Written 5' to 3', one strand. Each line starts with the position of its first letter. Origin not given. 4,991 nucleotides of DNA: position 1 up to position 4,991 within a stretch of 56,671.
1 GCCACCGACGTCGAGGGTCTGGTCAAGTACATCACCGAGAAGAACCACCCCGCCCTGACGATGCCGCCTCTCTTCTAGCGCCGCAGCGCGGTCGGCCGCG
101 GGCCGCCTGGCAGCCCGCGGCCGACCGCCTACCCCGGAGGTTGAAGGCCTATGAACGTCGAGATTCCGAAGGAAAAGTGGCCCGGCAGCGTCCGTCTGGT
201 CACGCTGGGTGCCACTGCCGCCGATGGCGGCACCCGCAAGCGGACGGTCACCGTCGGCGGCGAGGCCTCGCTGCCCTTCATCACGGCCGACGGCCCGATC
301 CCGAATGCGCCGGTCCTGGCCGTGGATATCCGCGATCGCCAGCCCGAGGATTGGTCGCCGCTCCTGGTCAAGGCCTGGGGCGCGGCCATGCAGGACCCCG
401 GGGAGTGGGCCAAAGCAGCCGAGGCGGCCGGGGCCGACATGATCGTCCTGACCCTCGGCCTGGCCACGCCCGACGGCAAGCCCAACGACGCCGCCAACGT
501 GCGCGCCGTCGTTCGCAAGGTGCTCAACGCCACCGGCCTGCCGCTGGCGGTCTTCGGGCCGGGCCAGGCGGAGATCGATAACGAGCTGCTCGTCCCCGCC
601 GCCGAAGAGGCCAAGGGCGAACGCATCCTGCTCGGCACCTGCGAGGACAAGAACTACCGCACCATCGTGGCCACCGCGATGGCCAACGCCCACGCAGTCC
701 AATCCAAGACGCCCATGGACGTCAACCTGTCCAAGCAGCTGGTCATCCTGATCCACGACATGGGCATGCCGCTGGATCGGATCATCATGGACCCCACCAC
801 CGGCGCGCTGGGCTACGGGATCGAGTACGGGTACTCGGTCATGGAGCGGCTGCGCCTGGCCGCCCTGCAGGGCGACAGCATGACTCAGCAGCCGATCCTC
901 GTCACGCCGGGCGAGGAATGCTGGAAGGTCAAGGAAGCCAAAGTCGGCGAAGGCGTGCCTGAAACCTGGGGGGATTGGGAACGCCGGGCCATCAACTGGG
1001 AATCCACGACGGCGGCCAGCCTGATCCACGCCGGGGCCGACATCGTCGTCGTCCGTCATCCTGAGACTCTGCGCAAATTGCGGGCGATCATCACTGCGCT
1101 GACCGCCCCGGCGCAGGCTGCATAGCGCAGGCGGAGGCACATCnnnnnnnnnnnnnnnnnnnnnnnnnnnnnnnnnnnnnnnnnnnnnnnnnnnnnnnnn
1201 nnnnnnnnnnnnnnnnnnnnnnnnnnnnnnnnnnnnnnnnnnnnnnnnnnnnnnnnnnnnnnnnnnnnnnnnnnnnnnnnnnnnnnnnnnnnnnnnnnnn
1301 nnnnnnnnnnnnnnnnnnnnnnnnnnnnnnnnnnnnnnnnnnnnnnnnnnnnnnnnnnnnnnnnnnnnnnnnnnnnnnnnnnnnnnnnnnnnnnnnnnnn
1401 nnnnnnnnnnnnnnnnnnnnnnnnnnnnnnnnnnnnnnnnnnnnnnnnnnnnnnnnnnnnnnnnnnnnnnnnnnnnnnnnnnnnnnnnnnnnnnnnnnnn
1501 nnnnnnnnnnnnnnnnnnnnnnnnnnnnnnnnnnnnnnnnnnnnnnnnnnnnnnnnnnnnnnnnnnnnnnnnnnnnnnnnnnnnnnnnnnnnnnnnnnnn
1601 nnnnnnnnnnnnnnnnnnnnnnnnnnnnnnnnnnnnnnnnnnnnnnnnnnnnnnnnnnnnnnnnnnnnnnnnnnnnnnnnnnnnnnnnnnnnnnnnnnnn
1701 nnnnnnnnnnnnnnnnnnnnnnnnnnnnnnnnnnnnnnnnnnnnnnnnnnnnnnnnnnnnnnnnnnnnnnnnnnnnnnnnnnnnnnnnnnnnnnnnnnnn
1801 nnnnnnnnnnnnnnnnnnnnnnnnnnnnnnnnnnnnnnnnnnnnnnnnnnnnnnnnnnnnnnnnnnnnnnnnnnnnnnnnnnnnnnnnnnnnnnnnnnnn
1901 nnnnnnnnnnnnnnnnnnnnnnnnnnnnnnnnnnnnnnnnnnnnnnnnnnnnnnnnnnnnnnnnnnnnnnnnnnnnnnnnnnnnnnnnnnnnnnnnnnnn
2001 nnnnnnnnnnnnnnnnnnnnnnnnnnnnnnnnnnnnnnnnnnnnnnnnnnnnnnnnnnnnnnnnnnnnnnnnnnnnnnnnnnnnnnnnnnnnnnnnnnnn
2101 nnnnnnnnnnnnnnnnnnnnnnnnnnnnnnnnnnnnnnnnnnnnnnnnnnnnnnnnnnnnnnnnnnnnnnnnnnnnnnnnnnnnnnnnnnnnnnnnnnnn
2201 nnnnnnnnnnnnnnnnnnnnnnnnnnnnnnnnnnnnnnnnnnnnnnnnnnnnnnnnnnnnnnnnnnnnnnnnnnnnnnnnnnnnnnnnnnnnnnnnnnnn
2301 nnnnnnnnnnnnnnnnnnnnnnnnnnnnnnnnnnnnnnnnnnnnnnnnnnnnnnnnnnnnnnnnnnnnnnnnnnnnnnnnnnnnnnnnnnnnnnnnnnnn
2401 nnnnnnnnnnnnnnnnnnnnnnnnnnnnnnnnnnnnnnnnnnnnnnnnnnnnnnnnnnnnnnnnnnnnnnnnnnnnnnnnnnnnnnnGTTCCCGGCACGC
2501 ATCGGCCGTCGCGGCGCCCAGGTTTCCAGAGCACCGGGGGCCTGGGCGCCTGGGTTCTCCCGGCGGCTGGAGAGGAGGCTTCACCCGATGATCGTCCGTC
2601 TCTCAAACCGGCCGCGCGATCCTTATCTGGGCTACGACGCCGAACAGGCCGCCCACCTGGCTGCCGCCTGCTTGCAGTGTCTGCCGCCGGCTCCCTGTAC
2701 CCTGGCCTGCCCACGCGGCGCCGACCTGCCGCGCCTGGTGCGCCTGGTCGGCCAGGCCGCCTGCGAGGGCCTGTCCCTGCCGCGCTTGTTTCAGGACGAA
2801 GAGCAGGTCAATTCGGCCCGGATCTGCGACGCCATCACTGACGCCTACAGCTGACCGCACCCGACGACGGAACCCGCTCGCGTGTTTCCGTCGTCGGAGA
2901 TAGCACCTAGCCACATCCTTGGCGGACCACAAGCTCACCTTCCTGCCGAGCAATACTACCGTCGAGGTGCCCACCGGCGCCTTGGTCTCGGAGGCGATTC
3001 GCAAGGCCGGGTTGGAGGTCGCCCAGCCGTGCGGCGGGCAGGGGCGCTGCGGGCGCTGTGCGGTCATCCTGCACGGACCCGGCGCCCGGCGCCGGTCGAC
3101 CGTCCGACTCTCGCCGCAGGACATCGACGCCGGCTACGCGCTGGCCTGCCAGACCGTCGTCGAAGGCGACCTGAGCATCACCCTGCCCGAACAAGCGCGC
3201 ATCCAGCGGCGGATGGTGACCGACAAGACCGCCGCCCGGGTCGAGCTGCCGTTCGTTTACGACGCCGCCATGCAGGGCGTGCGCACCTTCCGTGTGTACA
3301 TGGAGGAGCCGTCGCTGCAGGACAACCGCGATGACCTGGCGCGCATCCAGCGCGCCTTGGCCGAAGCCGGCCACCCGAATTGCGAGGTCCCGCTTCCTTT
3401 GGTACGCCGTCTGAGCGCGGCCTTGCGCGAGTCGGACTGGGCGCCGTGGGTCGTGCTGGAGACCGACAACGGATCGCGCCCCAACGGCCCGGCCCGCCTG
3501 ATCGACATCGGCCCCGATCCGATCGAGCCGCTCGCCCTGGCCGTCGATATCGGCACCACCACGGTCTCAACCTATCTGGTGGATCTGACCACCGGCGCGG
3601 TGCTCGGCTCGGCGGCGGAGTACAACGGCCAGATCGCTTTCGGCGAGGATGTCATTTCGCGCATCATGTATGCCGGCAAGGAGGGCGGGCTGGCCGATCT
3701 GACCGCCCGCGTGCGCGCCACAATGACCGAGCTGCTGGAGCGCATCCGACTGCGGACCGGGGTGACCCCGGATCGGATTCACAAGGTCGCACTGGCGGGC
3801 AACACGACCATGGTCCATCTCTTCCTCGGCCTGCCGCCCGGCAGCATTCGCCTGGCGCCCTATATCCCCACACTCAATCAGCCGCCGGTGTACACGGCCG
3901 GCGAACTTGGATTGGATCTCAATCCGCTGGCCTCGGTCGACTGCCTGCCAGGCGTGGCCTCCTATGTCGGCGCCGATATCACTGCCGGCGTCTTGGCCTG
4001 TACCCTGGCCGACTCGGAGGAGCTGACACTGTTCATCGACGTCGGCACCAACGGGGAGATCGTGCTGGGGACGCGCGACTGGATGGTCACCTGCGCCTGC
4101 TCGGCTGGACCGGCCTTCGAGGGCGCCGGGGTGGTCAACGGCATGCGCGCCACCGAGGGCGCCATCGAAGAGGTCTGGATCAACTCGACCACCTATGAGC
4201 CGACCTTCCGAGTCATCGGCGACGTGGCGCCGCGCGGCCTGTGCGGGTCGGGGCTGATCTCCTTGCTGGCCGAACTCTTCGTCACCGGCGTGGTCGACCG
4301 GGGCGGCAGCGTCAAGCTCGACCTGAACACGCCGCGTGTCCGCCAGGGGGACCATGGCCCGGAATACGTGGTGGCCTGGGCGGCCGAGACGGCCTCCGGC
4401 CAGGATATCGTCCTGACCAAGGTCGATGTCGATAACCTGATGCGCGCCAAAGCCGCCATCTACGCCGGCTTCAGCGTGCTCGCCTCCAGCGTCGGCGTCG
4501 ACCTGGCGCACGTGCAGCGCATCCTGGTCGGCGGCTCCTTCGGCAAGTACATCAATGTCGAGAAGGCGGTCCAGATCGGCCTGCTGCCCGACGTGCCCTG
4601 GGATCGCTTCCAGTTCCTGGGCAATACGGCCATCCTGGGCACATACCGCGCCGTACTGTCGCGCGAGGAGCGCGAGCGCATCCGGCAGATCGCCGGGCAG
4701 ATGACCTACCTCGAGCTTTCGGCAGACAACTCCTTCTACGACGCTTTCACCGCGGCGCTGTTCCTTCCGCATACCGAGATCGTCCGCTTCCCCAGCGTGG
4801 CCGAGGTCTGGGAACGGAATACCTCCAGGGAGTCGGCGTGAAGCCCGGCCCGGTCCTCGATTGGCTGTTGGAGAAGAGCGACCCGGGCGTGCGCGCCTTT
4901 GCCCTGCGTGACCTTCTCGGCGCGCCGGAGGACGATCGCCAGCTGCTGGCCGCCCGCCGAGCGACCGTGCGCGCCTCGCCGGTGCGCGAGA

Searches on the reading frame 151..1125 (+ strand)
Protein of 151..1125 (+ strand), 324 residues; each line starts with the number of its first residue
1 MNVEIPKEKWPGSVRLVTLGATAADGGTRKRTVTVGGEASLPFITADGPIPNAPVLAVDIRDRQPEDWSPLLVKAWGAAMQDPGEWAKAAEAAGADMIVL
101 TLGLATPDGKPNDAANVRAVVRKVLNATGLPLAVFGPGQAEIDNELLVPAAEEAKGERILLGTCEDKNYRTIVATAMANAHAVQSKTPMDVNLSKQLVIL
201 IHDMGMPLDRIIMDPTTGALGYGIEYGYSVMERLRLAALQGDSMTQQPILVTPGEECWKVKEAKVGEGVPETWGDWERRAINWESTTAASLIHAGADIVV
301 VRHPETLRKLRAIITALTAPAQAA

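Call 7: search_protein_families(library=pfam, proteins=[window:151-1125:+])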
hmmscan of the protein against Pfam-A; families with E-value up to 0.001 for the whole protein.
window:151-1125:+ (324 aa): 1 family
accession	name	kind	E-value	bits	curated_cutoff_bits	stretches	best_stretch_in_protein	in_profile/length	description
PF03599.22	CdhD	-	2.8e-36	125.6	24.8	1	27-304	5-243/387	CO dehydrogenase/acetyl-CoA synthase delta subunit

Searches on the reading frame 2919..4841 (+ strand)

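Call 7: search_protein_families(library=pfam, proteins=[window:2919-4841:+])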
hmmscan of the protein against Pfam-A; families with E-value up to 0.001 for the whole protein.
window:2919-4841:+ (640 aa): 4 families
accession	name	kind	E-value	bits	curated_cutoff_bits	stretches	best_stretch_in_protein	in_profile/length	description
PF14574.11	RACo_C_ter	-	3.4e-100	334.9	27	1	368-627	1-260/261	C-terminal domain of RACo the ASKHA domain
PF17651.6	Raco_middle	-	6.4e-55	185.7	26.8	1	206-364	2-161/163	RACo middle region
PF17650.6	RACo_linker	-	9.7e-14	51.4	26.2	1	121-199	12-81/86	RACo linker region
PF00111.32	Fer2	-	1.4e-09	38.2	21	1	10-81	5-76/77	2Fe-2S iron-sulfur cluster binding domain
